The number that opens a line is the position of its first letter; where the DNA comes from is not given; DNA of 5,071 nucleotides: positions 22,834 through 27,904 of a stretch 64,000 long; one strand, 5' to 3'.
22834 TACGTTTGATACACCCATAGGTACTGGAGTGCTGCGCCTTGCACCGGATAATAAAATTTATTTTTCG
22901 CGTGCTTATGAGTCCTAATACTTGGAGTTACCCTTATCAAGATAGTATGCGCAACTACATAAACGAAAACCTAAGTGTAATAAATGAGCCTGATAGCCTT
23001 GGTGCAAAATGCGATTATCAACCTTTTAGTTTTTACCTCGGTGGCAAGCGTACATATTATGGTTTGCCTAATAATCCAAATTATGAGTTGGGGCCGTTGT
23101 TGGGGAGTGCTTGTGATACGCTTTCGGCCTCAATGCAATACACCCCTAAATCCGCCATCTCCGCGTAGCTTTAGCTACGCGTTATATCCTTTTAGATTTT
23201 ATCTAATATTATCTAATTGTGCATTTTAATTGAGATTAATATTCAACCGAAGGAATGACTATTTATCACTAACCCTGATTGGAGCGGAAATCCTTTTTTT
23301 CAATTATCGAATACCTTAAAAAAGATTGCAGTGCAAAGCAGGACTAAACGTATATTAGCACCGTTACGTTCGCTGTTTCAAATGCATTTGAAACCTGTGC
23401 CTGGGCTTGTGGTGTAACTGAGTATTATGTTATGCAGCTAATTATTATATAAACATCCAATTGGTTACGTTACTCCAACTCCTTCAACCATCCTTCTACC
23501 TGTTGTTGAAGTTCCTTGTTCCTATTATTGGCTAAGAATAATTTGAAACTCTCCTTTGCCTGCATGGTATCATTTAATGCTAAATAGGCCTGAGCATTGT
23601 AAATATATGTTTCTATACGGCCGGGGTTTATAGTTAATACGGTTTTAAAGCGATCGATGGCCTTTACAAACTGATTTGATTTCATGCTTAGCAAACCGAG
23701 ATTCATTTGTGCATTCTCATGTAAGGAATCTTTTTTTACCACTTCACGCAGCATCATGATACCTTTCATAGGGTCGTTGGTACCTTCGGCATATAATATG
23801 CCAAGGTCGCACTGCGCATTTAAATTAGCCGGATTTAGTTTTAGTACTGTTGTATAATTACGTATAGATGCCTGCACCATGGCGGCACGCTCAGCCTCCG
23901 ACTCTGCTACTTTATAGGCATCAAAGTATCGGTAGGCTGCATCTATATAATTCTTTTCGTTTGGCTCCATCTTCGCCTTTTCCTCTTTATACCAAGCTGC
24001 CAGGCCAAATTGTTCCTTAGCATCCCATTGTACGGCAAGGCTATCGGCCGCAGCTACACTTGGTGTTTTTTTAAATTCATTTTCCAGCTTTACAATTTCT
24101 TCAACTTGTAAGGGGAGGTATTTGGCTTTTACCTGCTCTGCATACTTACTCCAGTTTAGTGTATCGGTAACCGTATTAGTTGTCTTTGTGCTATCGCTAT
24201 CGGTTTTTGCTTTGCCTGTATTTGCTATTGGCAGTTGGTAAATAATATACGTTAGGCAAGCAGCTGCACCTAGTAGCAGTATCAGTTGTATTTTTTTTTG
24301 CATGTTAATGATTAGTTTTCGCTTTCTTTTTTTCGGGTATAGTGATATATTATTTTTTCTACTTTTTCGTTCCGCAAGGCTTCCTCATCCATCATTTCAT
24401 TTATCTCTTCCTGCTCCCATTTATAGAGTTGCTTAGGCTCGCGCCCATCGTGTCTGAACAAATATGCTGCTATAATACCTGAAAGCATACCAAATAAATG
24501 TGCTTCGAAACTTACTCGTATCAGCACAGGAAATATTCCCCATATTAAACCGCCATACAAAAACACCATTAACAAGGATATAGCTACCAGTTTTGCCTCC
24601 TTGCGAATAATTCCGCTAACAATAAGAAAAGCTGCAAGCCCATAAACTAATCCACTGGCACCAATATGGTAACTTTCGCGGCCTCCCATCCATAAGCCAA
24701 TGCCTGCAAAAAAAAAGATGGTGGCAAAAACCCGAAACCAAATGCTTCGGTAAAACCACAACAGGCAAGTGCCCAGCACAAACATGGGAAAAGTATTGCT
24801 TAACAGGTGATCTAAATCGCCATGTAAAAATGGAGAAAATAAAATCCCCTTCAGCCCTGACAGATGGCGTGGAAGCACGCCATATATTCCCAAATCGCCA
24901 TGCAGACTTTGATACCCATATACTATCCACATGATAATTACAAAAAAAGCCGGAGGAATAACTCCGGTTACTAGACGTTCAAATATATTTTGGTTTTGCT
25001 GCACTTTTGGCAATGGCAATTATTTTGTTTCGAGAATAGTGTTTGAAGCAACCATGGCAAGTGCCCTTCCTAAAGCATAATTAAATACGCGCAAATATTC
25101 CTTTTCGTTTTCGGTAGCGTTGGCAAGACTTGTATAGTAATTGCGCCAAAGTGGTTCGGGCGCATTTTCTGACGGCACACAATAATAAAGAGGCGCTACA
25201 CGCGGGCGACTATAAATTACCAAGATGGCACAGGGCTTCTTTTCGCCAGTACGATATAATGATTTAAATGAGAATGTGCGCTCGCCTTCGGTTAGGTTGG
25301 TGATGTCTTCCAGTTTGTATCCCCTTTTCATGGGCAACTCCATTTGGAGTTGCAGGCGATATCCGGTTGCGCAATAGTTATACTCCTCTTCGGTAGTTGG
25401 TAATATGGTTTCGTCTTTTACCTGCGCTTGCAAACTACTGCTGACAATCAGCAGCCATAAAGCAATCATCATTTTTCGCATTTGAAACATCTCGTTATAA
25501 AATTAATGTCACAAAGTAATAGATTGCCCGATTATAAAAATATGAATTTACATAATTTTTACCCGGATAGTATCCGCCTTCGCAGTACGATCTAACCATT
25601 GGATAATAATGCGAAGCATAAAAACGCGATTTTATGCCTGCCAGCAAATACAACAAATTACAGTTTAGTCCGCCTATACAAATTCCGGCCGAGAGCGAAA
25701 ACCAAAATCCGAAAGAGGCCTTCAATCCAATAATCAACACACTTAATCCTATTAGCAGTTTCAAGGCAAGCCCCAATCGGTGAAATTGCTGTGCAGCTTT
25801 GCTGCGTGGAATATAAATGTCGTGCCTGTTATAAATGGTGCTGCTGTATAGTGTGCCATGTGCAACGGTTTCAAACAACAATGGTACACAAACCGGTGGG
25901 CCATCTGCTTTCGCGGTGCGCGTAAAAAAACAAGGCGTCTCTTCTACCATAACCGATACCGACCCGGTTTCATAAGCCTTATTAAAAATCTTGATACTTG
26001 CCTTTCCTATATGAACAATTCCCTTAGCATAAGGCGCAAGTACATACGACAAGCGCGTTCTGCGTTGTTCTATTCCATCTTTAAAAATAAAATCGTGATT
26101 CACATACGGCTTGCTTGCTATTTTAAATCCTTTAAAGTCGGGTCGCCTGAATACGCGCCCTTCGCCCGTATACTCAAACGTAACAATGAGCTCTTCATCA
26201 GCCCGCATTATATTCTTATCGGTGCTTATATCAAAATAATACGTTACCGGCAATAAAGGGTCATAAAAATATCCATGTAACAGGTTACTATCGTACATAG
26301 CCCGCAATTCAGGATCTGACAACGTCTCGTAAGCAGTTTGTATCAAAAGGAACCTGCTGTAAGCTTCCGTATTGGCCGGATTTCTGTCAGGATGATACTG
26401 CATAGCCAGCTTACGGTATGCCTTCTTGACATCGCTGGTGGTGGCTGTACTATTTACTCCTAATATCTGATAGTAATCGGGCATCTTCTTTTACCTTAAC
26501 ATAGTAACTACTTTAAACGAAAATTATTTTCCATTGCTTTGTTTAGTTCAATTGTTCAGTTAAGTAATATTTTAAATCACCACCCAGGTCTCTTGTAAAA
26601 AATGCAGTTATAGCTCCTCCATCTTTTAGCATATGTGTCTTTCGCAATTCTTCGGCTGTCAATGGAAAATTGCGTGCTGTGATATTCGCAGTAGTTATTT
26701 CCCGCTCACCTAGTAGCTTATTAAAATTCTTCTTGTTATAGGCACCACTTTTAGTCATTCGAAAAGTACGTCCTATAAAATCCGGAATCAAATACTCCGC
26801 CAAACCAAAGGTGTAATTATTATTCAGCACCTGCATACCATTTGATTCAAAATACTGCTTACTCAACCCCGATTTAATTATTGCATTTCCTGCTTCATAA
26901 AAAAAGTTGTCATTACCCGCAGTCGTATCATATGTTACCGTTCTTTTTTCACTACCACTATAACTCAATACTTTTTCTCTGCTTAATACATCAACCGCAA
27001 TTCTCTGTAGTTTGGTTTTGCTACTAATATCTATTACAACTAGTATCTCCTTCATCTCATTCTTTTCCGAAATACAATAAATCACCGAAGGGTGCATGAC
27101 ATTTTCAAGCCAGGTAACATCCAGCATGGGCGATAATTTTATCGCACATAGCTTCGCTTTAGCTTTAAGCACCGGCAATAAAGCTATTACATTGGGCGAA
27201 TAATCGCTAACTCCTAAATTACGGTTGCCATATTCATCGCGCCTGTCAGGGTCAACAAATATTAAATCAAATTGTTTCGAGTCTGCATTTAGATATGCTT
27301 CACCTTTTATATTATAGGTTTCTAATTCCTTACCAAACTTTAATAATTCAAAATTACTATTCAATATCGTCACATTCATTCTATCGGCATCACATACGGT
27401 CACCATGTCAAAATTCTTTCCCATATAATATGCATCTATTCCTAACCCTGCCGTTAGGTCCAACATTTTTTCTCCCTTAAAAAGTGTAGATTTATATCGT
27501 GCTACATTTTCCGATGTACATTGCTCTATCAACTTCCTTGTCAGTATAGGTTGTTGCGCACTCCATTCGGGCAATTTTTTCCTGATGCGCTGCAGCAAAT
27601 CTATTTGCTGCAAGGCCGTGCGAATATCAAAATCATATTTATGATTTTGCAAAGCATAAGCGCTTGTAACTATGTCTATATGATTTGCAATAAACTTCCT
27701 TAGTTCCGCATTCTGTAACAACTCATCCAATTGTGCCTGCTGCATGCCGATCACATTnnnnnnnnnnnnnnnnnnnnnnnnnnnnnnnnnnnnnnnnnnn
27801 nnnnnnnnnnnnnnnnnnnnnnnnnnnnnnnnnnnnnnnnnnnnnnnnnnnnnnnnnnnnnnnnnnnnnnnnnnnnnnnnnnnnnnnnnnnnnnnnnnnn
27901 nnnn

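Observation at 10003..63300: Disruptions are concentrated in cargo genes (3 nonsense codons, 5 or more frameshifts) while all housekeeping genes in the window are intact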

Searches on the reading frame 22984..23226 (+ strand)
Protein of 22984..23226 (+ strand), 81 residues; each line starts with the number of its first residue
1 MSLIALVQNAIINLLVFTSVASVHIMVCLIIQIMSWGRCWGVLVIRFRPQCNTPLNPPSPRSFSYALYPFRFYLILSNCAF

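Call 44: search_protein_families(library=pfam, proteins=[window:22984-23226:+], max_evalue=1)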
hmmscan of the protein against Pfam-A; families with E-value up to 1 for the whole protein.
window:22984-23226:+ (81 aa): 2 families
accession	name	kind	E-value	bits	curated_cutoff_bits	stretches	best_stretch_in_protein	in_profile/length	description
PF18943.6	DUF5690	-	0.23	10.8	25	1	2-43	51-92/382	Family of unknown function (DUF5690)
PF15938.10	DUF4750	-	0.26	11.5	27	1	12-48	5-39/54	Domain of unknown function (DUF4750)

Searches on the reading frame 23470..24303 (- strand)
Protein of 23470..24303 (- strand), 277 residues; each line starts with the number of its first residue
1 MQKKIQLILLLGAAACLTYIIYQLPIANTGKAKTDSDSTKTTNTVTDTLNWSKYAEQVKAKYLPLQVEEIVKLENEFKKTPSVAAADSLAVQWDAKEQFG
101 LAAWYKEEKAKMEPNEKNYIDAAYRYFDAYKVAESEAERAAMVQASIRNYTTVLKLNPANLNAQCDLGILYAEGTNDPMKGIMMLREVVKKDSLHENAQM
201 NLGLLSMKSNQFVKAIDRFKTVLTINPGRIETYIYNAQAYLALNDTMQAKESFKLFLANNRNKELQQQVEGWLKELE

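Call 21: search_protein_families(library=ncbifam, proteins=[window:23470-24303:-], max_evalue=0.001)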
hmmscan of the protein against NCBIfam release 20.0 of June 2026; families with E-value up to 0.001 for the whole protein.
window:23470-24303:- (277 aa): 5 families
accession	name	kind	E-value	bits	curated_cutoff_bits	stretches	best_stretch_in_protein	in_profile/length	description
TIGR02917.1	PEP_TPR_lipo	equivalog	9.1e-09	33.7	312.2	1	140-266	546-671/899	XrtA/PEP-CTERM system TPR-repeat protein PrsT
NF040959.1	MamA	equivalog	9.7e-08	31.7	200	1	142-254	86-197/204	magnetosome protein MamA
TIGR02552.1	LcrH_SycD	equivalog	2.4e-06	27.3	104.8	1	195-271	51-131/136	SycD/LcrH family type III secretion system chaperone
NF033762.1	social_mot_Tgl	equivalog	0.00039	19.9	225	1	137-224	41-128/252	social motility TPR repeat lipoprotein Tgl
TIGR00540.1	TPR_hemY_coli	hypoth_equivalog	0.00039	19.3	142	1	176-253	306-382/385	heme biosynthesis-associated TPR protein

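Call 62: search_protein_families(library=pfam, proteins=[window:23470-24303:-], max_evalue=0.0001)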
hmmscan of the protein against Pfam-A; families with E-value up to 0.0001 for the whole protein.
window:23470-24303:- (277 aa): 7 families
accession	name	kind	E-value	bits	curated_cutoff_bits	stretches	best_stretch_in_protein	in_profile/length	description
PF14559.12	TPR_19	-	7.4e-08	33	25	1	207-262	2-57/68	Tetratricopeptide repeat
PF07719.23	TPR_2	-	1.4e-06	28.4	27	0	198-228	3-33/34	Tetratricopeptide repeat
PF00515.34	TPR_1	-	2e-06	27.8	27.8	0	198-227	3-32/34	Tetratricopeptide repeat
PF13414.12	TPR_11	-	4.1e-06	26.8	26.8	0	145-172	12-39/42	TPR repeat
PF13431.12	TPR_17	-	1.2e-05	25.6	24.4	0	150-174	2-25/34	Tetratricopeptide repeat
PF23914.1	TPR_CcmH_CycH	-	6e-05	23.4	42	0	146-227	69-152/158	Cytochrome c-type biogenesis protein H TPR domain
PF13174.12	TPR_6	-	9.3e-05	23.3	26.3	0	237-259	7-29/33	Tetratricopeptide repeat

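Call 63: find_encoding_contigs(protein=window:23470-24303:-, flank=10000, max_places=10)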
Protein window:23470-24303:- (277 aa): no gene with exactly this product is on record in the collection.

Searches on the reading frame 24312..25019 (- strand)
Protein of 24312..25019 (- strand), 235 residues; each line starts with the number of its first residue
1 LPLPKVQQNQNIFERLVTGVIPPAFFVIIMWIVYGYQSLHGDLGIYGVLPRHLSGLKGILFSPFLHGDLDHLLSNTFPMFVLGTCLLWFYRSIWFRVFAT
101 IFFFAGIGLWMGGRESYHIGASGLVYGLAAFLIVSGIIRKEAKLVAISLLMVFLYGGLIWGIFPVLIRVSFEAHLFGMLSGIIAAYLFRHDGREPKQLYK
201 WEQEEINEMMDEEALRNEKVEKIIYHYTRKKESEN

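Call 21: search_protein_families(library=ncbifam, proteins=[window:24312-25019:-], max_evalue=0.001)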
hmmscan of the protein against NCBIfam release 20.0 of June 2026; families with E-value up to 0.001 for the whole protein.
window:24312-25019:- (235 aa): 2 families
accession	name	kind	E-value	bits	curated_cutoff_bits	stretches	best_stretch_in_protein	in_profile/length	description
TIGR03902.1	rhom_GG_sort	equivalog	3e-08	33.8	84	1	63-185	23-153/154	rhombosortase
TIGR04239.1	rhombo_GlpG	equivalog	0.00013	21.8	250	1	116-187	195-267/271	rhomboid family intramembrane serine protease GlpG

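Call 62: search_protein_families(library=pfam, proteins=[window:24312-25019:-], max_evalue=0.0001)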
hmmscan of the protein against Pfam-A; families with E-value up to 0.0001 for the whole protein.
window:24312-25019:- (235 aa): 1 family
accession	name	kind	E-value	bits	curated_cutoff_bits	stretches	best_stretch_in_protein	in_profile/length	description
PF01694.28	Rhomboid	-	6e-15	56.1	22.6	1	59-189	7-141/143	Rhomboid domain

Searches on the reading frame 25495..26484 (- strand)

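Call 22: search_protein_families(library=ncbifam, proteins=[window:25495-26484:-], max_evalue=0.001)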
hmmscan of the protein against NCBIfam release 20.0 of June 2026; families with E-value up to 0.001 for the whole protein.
window:25495-26484:- (329 aa): 14 families
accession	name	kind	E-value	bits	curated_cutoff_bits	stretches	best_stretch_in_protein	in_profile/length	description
TIGR02349.1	DnaJ_bact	equivalog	2.2e-24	86.5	377.2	1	3-66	1-64/354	molecular chaperone DnaJ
NF008035.0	PRK10767.1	subfamily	8.4e-23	81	338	1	3-66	5-68/374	molecular chaperone DnaJ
NF037946.1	terminal_TopJ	equivalog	3.6e-21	75.4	300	1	3-65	6-67/810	terminal organelle assembly protein TopJ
NF010874.0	PRK14281.1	equivalog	1.8e-19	70.2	619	1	3-66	4-67/397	chaperone protein DnaJ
NF010894.0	PRK14301.1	equivalog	2.7e-19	69.4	548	1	3-66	5-68/373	chaperone protein DnaJ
NF010885.0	PRK14292.1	equivalog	2.8e-18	66.1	585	1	2-65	2-64/371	chaperone protein DnaJ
NF010871.0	PRK14278.1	equivalog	4.7e-18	65.2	502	1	3-65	4-65/378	molecular chaperone DnaJ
TIGR03835.1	termin_org_DnaJ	equivalog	6.9e-17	61.1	512.25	1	3-66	3-65/871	terminal organelle assembly protein TopJ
NF010872.0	PRK14279.1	equivalog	8e-17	61.4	556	1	3-66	10-73/394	molecular chaperone DnaJ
NF010892.0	PRK14299.1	equivalog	3e-16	59.5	392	1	3-66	5-67/291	chaperone protein DnaJ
NF007618.0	PRK10266.1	equivalog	3.2e-13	49.8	403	1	2-70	4-71/306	curved DNA-binding protein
NF050028.1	CldAdptActJ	equivalog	1.8e-11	44.4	150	1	1-64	1-69/93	cold adaptation protein ActJcold adaptation protein ActJ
NF006948.0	PRK09430.1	equivalog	3.6e-07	30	162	1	3-34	201-232/267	co-chaperone DjlA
TIGR00714.1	hscB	equivalog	0.00012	22.2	46.75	1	17-64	6-56/156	Fe-S protein assembly co-chaperone HscB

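Call 62: search_protein_families(library=pfam, proteins=[window:25495-26484:-], max_evalue=0.0001)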
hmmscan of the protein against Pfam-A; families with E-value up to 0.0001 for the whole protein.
window:25495-26484:- (329 aa): 2 families
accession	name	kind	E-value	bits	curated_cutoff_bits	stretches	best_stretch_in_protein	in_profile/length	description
PF00226.36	DnaJ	-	2.8e-26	91.8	27.8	1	3-65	1-63/63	DnaJ domain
PF13584.12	BatD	-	4.4e-08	34.1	24.1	1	87-180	2-92/92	BatD DUF11 like domain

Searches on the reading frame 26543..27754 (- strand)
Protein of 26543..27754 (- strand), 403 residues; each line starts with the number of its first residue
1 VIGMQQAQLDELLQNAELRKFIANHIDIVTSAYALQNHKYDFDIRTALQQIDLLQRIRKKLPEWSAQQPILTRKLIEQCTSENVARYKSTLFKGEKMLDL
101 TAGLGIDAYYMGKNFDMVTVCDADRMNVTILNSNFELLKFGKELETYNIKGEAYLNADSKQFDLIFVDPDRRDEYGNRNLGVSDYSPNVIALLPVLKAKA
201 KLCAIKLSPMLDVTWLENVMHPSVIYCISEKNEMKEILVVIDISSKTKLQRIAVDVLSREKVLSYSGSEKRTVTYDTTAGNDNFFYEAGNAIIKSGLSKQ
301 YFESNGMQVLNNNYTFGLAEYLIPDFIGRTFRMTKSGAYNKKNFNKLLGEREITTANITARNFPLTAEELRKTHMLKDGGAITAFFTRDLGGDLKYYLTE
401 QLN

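Call 22: search_protein_families(library=ncbifam, proteins=[window:26543-27754:-], max_evalue=0.001)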
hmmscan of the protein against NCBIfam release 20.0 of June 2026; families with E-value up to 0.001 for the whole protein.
window:26543-27754:- (403 aa): 1 family
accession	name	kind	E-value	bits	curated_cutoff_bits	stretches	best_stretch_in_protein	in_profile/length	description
TIGR00095.1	TIGR00095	equivalog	1.2e-05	25.1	117.5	1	92-169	51-132/194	16S rRNA (guanine(966)-N(2))-methyltransferase RsmD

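Call 62: search_protein_families(library=pfam, proteins=[window:26543-27754:-], max_evalue=0.0001)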
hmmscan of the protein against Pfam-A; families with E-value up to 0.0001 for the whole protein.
window:26543-27754:- (403 aa): 2 families
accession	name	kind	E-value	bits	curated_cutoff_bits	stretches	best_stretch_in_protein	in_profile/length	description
PF18096.6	Thump_like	-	2e-16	60.1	26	1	328-389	1-63/78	THUMP domain-like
PF03602.21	Cons_hypoth95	-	8.3e-06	26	24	1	92-169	40-121/182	Conserved hypothetical protein 95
